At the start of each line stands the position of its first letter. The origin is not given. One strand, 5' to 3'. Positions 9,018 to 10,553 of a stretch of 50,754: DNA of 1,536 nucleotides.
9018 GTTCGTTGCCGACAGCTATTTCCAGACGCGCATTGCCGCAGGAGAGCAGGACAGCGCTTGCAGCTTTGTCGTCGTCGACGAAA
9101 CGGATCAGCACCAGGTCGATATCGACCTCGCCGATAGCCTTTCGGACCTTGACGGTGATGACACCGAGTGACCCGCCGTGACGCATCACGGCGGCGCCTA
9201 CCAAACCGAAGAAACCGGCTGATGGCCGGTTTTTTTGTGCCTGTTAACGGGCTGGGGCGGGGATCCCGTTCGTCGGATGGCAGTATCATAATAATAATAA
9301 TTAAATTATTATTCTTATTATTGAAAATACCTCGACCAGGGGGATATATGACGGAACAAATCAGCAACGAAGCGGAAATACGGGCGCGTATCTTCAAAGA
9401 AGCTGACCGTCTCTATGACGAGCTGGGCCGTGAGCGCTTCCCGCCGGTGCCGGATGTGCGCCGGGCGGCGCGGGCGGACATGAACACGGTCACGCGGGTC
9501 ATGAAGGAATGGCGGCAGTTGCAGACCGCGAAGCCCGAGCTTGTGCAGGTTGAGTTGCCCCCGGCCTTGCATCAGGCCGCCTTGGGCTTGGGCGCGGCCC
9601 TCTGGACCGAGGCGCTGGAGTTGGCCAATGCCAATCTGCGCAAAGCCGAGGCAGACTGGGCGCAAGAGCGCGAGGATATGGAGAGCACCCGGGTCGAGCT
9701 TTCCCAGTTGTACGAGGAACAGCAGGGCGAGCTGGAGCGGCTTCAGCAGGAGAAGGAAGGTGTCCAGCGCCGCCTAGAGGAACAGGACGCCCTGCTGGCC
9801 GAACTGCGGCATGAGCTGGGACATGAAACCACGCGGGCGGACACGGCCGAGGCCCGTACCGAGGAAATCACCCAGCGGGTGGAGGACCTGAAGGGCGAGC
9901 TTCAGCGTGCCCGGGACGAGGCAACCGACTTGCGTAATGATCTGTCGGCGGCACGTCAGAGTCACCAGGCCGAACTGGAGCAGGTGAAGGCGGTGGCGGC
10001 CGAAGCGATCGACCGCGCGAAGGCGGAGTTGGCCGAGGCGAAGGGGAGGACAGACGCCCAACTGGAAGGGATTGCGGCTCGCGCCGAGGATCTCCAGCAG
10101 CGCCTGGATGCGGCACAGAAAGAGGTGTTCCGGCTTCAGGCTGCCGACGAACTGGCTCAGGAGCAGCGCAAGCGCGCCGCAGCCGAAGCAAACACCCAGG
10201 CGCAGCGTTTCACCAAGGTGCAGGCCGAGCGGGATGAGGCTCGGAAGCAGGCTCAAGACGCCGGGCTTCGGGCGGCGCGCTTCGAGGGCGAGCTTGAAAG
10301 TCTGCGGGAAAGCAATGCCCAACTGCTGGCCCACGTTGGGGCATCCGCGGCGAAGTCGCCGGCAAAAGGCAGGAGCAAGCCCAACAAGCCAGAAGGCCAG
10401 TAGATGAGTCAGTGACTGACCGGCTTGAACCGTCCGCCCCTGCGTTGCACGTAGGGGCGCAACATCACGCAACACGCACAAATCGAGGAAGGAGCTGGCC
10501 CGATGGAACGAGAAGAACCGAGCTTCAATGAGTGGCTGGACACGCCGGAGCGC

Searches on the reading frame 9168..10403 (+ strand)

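Call 7: search_protein_families(library=pfam, proteins=[window:9168-10403:+], max_evalue=0.01)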
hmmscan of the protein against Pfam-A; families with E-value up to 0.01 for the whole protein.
window:9168-10403:+ (411 aa): 4 families
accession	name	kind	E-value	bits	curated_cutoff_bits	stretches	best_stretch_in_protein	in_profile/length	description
PF11740.13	KfrA_N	-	5.2e-15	56.6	26.1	1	75-188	5-112/113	Plasmid replication region DNA-binding N-term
PF10498.14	IFT57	-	0.0016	17.9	40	0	156-259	212-319/360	Intra-flagellar transport protein 57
PF07889.17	DUF1664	-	0.0054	17.2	34.6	0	175-247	47-119/124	Protein of unknown function (DUF1664)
PF25443.1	ANG-1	-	0.0067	17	28.5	1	178-240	37-99/105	ANG-1-like domain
